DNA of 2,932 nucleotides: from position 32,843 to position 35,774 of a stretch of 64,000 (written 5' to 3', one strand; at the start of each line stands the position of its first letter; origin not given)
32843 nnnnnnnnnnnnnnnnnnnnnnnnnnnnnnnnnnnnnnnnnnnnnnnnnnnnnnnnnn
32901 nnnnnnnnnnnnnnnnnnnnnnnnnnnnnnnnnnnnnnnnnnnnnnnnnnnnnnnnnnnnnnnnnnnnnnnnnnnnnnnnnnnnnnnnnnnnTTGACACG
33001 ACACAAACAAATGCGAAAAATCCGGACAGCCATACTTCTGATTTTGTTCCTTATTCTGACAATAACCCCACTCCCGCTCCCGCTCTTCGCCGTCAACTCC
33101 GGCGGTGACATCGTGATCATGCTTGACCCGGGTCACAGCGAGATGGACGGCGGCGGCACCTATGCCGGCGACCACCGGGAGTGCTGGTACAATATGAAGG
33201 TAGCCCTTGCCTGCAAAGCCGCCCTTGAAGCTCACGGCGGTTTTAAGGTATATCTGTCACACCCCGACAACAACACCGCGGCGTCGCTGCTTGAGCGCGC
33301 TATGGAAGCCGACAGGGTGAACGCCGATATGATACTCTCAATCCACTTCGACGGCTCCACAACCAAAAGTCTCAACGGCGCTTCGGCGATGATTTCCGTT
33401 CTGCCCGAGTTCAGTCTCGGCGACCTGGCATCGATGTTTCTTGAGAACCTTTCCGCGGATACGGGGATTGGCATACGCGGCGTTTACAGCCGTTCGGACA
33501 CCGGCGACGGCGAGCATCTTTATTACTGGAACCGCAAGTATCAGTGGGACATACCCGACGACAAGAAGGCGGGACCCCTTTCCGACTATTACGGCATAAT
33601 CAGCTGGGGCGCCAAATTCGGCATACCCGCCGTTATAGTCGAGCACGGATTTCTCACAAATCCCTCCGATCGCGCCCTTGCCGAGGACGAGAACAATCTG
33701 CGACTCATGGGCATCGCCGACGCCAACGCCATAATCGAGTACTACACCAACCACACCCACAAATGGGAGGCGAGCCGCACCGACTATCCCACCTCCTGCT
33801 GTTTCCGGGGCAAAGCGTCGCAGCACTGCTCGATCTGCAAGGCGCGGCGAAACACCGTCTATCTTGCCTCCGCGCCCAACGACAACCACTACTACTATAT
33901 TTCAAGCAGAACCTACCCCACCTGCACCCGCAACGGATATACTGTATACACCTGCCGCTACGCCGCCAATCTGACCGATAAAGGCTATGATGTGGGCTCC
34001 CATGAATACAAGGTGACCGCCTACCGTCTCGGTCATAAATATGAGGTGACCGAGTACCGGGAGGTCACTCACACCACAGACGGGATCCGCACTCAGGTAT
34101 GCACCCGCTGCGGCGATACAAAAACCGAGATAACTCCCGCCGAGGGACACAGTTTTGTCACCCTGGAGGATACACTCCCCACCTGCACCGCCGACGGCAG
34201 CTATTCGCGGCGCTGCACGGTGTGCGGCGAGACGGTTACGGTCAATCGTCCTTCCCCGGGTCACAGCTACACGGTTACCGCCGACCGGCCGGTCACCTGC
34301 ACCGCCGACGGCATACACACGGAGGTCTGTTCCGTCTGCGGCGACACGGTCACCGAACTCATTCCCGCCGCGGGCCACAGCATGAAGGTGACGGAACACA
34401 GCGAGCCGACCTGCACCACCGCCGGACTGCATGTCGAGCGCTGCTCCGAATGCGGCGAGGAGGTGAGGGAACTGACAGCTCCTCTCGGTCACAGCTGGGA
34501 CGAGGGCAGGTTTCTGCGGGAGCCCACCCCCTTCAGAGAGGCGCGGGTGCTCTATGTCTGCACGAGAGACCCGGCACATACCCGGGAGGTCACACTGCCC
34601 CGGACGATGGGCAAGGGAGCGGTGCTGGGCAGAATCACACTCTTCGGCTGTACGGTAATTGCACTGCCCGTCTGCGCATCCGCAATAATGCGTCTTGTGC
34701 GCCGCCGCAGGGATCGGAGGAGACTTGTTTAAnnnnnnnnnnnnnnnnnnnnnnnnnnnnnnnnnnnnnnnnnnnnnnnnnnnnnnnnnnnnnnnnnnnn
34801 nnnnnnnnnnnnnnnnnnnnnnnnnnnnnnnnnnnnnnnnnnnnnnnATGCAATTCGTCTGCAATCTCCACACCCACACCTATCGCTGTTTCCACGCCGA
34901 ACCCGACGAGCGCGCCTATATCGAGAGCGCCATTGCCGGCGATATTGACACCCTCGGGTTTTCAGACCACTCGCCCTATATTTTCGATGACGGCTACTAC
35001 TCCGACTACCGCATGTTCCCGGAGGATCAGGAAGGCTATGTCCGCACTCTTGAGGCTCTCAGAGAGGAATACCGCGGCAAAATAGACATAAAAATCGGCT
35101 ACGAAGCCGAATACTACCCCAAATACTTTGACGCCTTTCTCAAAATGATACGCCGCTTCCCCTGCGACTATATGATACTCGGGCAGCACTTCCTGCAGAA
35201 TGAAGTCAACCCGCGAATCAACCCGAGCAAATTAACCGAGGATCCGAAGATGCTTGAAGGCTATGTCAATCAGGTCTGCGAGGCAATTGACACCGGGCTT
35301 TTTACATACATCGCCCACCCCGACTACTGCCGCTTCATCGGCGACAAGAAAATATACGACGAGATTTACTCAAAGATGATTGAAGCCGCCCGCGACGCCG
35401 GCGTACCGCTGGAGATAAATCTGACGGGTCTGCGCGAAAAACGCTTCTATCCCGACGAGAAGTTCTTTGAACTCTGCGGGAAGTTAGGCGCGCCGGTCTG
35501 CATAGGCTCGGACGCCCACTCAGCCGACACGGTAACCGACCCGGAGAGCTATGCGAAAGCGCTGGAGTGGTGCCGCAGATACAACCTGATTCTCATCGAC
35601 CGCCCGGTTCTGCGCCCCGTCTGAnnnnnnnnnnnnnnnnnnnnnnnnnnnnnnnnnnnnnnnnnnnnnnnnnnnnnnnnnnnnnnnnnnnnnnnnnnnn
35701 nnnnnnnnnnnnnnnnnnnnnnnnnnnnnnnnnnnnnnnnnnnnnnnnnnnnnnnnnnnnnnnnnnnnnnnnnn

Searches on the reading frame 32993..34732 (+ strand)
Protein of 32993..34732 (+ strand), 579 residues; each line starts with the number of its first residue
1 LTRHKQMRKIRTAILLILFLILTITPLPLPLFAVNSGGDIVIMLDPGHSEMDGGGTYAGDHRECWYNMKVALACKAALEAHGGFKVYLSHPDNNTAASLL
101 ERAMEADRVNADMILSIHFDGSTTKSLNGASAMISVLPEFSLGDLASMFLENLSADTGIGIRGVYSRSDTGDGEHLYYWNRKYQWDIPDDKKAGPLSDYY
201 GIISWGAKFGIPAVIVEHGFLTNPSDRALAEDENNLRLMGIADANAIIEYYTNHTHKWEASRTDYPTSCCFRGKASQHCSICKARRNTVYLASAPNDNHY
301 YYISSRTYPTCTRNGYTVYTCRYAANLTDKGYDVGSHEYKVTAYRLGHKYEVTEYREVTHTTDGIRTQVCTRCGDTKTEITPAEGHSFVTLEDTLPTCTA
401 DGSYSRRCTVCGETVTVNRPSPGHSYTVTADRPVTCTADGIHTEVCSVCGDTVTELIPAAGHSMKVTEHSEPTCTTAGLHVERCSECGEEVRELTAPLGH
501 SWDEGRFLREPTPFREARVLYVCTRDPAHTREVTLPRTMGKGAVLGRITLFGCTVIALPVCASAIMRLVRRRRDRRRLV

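Call 7: search_protein_families(library=pfam, proteins=[window:32993-34732:+], max_evalue=0.01)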
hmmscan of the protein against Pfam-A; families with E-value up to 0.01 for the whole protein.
window:32993-34732:+ (579 aa): 2 families
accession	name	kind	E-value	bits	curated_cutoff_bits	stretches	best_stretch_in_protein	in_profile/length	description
PF01520.23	Amidase_3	-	1.8e-25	90.4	27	1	42-248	1-173/174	N-acetylmuramoyl-L-alanine amidase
PF03067.21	LPMO_10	-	0.0036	18.5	23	0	297-411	53-155/183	Lytic polysaccharide mono-oxygenase, cellulose-degrading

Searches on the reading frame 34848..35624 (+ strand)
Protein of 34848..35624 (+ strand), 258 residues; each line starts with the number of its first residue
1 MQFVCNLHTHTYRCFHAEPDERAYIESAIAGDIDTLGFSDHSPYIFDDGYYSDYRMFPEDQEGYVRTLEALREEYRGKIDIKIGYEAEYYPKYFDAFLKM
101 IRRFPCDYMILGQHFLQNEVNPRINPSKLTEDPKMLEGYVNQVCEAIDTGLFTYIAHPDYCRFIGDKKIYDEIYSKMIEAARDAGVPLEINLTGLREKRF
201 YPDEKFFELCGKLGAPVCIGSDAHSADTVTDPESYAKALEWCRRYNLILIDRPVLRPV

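Call 7: search_protein_families(library=pfam, proteins=[window:34848-35624:+], max_evalue=0.01)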
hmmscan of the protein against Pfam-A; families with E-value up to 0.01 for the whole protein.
window:34848-35624:+ (258 aa): 3 families
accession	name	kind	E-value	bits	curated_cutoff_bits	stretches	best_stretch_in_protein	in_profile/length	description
PF02811.25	PHP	-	3.1e-14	54.1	26.4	1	7-191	2-162/164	PHP domain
PF04055.27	Radical_SAM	-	0.004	17.8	29.5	0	59-196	28-152/166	Radical SAM superfamily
PF13263.12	PHP_C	-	0.0076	16.2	21.3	0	208-229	9-30/56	PHP-associated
